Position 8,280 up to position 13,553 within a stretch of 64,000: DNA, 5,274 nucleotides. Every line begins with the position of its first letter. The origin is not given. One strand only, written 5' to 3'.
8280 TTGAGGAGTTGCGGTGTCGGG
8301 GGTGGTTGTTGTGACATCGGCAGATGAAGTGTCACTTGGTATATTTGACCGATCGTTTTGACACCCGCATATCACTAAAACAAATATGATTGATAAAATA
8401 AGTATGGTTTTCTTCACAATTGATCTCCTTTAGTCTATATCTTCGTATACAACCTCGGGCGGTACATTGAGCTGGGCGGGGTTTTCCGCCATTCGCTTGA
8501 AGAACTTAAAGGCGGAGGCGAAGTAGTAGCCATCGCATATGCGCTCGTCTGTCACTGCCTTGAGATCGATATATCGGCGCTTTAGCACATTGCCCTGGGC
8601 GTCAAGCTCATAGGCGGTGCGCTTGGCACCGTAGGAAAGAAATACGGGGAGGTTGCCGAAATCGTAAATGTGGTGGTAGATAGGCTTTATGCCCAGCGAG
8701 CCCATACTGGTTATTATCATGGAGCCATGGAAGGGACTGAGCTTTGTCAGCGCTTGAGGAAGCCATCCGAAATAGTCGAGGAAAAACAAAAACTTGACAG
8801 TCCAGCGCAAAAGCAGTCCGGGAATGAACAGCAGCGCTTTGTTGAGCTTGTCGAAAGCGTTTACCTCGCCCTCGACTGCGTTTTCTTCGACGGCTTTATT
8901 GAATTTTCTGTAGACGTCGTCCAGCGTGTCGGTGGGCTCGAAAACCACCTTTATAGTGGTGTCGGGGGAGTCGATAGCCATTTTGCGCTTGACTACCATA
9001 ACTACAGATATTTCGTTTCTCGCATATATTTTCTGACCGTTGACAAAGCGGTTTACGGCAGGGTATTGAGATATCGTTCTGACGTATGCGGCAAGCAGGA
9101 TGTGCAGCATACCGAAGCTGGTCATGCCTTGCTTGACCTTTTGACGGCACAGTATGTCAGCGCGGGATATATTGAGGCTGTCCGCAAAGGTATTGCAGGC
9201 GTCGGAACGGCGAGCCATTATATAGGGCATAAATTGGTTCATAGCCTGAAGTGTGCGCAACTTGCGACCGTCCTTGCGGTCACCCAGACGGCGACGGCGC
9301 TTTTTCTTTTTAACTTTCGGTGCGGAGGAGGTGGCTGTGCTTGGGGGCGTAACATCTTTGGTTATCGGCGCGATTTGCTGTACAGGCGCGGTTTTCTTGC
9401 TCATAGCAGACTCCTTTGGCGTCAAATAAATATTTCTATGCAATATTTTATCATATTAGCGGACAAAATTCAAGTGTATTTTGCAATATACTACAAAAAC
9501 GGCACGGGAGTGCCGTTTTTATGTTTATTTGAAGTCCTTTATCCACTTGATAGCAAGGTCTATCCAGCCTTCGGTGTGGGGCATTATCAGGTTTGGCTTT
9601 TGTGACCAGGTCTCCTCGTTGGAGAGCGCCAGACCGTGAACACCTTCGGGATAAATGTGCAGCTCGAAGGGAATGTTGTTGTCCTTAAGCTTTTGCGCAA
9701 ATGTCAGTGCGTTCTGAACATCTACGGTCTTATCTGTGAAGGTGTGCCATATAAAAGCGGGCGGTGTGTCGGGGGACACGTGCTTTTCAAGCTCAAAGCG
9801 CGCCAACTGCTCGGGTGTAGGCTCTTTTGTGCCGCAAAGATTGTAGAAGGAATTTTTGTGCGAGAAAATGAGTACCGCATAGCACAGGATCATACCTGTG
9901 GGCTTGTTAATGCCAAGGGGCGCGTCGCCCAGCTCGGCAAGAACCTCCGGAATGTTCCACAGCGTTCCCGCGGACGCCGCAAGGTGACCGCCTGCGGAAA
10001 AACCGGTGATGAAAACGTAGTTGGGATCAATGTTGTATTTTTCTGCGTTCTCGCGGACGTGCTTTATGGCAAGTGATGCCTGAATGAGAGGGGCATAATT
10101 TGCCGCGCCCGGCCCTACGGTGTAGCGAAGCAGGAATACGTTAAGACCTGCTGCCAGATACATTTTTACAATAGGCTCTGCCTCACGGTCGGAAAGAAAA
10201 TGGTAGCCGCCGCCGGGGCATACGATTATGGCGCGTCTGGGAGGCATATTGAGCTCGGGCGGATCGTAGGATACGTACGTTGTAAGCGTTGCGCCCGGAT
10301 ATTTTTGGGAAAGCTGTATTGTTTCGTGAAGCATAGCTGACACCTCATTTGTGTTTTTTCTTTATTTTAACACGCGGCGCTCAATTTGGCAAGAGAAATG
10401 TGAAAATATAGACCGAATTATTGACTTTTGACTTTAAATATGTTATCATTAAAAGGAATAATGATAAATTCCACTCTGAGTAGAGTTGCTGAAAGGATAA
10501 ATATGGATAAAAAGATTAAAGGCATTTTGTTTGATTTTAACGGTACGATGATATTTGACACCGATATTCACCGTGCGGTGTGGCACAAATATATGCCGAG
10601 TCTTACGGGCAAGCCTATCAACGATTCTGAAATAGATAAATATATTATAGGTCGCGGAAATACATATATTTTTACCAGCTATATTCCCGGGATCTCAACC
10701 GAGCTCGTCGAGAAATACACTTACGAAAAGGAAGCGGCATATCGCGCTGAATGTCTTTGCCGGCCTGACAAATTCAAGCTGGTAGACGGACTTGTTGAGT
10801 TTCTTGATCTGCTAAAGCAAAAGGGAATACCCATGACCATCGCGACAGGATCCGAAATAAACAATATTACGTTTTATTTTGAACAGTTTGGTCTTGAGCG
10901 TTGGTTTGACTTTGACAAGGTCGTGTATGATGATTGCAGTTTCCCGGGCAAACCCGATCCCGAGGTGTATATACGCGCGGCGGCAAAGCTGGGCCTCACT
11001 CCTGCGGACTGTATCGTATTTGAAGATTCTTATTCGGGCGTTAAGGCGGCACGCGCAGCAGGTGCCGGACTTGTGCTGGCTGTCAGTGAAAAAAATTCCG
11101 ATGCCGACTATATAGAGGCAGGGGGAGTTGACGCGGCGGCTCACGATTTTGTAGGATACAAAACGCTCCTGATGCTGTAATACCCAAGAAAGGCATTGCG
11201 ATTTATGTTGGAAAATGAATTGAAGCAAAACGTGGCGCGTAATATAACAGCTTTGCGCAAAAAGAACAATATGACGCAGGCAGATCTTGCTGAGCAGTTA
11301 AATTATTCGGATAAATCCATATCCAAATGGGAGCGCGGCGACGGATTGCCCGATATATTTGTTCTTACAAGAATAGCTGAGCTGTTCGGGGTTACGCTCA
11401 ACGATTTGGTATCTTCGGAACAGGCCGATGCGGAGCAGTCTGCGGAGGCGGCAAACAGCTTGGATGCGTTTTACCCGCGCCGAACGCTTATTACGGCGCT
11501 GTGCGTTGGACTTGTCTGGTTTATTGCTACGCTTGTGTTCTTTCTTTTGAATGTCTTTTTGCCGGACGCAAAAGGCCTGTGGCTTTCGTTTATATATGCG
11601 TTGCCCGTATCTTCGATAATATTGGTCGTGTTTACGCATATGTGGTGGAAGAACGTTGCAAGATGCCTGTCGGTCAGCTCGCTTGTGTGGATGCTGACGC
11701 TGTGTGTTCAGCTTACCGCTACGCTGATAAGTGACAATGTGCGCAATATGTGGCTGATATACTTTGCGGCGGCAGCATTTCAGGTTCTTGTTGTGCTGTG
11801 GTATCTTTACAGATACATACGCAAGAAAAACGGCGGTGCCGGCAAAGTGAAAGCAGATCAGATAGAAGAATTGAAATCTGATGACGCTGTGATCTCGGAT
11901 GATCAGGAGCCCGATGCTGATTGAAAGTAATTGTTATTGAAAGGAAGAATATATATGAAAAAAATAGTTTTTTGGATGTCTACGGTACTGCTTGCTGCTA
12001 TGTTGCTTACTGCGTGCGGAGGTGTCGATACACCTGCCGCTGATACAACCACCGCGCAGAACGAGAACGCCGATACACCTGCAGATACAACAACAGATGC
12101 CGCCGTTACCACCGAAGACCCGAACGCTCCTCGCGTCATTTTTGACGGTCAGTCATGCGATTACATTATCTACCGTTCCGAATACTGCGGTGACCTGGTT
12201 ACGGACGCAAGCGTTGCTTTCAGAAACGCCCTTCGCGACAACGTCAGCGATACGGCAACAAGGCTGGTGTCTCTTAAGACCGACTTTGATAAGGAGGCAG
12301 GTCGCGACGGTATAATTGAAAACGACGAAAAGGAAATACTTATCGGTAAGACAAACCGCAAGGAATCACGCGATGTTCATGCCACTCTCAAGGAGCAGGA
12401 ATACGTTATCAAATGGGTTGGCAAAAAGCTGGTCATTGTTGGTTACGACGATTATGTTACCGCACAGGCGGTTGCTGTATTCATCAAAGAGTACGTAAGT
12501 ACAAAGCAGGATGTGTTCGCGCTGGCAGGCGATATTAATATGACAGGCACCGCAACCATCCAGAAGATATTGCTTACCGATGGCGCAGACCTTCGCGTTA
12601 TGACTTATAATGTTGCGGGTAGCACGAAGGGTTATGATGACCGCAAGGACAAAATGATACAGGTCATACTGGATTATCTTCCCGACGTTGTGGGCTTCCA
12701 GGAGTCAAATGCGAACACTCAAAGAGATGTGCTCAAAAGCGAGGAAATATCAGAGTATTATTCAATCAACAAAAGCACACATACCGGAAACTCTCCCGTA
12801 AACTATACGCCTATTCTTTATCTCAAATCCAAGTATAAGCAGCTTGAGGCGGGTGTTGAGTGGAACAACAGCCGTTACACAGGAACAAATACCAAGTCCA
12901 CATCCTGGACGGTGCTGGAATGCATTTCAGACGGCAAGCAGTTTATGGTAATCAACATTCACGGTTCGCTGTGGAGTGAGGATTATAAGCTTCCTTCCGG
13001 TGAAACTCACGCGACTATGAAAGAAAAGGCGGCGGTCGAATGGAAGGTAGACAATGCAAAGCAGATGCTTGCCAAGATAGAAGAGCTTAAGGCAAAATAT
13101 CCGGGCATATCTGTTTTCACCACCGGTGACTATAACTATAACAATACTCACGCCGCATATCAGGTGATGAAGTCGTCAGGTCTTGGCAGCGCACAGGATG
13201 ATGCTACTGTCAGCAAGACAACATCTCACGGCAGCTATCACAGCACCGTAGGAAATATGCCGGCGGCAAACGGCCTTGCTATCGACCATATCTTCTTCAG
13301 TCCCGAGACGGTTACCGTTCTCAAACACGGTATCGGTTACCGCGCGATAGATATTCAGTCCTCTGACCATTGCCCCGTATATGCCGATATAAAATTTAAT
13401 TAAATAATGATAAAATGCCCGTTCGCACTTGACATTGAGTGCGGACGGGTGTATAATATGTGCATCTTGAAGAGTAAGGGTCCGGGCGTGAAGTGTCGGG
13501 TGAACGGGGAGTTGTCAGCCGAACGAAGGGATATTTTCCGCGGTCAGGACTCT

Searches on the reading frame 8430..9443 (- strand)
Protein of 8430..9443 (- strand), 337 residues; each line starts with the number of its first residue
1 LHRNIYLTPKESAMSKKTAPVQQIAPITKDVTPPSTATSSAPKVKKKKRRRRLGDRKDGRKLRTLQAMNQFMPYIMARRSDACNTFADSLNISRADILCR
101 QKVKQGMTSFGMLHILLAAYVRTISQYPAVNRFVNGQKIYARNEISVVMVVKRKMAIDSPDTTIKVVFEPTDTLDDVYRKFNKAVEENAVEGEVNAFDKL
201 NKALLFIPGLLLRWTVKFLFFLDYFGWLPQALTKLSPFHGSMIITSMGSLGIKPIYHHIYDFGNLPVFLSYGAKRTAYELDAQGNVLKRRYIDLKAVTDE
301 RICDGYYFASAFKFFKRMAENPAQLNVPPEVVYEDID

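Call 85: search_protein_families(library=pfam, proteins=[window:8430-9443:-], max_evalue=0.0001)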
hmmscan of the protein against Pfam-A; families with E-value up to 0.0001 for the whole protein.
window:8430-9443:- (337 aa): 1 family
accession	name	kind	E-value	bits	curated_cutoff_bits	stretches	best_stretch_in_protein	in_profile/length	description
PF00198.28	2-oxoacid_dh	-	3.5e-06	27.1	23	0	242-325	150-230/232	2-oxoacid dehydrogenases acyltransferase (catalytic domain)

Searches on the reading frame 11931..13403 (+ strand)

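Call 85: search_protein_families(library=pfam, proteins=[window:11931-13403:+], max_evalue=0.0001)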
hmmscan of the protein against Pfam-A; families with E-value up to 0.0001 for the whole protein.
window:11931-13403:+ (490 aa): 1 family
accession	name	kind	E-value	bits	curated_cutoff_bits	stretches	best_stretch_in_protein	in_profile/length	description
PF03372.29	Exo_endo_phos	-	3.2e-13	50.4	24.5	1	224-480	1-225/225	Endonuclease/Exonuclease/phosphatase family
